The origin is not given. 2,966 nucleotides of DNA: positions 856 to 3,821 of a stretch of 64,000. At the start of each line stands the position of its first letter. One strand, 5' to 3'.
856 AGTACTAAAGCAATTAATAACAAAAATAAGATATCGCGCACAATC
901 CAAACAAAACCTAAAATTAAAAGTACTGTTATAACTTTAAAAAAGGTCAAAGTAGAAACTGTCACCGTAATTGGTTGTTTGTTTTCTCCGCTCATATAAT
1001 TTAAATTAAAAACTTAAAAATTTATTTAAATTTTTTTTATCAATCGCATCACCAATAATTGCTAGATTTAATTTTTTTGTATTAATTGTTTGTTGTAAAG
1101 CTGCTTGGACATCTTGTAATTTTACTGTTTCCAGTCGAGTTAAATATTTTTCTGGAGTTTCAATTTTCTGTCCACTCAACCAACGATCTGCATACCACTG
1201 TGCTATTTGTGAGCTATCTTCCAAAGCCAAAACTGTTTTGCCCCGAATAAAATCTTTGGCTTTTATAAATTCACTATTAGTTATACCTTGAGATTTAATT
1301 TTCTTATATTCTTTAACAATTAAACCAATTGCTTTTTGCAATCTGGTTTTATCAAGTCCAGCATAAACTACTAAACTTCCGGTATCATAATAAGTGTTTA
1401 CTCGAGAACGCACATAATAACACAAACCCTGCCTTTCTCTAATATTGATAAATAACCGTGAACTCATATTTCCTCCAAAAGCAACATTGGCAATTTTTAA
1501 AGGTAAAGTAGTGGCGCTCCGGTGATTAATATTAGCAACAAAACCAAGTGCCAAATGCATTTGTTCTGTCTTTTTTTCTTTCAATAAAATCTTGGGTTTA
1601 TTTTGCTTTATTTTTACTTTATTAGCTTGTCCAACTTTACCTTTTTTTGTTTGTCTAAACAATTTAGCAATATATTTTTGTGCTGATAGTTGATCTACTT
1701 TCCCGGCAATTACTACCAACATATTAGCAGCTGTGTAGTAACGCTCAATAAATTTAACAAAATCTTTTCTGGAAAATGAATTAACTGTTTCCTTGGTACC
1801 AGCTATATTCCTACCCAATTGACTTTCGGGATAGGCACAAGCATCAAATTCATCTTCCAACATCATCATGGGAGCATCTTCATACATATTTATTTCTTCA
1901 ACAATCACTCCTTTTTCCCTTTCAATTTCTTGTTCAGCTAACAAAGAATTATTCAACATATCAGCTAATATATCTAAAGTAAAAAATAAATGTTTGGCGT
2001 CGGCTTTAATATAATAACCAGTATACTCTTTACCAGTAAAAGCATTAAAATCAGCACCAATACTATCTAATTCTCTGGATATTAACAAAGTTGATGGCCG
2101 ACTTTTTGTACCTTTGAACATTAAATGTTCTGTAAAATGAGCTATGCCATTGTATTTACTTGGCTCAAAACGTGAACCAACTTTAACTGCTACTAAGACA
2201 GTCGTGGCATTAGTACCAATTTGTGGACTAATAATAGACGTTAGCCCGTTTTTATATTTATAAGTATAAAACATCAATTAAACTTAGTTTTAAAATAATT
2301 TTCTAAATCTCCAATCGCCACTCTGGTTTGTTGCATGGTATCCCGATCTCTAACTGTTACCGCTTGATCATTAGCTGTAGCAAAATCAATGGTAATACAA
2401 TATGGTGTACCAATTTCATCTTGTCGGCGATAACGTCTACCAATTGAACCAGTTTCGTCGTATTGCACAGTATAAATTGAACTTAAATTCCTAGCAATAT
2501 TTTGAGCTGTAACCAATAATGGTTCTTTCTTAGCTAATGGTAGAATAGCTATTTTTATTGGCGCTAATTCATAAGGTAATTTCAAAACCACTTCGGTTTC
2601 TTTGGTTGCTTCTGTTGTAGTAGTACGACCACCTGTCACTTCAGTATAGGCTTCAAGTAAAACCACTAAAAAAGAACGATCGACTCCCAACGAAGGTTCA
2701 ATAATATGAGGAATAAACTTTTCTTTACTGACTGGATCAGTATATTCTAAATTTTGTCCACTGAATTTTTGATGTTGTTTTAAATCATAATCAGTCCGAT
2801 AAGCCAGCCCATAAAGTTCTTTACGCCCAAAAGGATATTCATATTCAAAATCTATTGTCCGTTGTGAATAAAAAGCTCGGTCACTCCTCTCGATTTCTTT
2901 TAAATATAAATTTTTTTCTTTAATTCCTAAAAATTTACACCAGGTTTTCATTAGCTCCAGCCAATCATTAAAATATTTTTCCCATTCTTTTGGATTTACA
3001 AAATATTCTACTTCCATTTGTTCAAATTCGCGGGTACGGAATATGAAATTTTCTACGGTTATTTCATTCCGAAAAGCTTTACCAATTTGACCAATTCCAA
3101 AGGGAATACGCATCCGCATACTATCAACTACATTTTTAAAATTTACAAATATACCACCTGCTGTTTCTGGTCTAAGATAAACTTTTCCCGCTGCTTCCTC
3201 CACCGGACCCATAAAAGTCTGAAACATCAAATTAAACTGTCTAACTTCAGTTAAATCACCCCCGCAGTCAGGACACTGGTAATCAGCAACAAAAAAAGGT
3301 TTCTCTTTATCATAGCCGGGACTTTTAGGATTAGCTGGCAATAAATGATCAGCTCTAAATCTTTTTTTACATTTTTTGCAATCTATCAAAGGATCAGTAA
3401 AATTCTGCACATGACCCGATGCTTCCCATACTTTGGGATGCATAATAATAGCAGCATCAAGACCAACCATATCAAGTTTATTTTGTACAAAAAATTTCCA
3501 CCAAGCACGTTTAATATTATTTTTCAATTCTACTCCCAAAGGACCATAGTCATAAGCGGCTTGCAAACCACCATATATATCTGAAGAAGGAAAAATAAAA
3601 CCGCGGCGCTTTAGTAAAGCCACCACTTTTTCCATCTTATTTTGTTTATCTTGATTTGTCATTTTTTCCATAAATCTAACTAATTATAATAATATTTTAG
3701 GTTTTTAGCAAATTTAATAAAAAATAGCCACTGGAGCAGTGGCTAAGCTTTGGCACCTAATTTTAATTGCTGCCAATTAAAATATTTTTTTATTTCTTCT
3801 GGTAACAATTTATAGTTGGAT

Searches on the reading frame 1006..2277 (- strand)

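Call 48: search_protein_families(library=pfam, proteins=[window:1006-2277:-], max_evalue=0.00001)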
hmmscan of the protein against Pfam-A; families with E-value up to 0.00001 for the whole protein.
window:1006-2277:- (423 aa): 2 families
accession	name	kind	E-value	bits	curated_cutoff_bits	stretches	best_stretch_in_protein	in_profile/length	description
PF00675.25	Peptidase_M16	-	4.1e-38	131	22.3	1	21-161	9-148/149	Insulinase (Peptidase family M16)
PF05193.26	Peptidase_M16_C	-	3e-36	125.4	23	1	167-342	1-179/181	Peptidase M16 inactive domain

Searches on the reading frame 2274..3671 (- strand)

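Call 48: search_protein_families(library=pfam, proteins=[window:2274-3671:-], max_evalue=0.00001)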
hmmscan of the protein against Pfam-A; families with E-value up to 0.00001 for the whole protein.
window:2274-3671:- (465 aa): 2 families
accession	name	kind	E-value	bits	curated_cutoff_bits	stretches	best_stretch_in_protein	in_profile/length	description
PF03129.25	HGTP_anticodon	-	1.9e-18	66.8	21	1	373-462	1-93/94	Anticodon binding domain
PF00587.30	tRNA-synt_2b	-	4.8e-13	50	29.3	1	163-340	10-177/179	tRNA synthetase class II core domain (G, H, P, S and T)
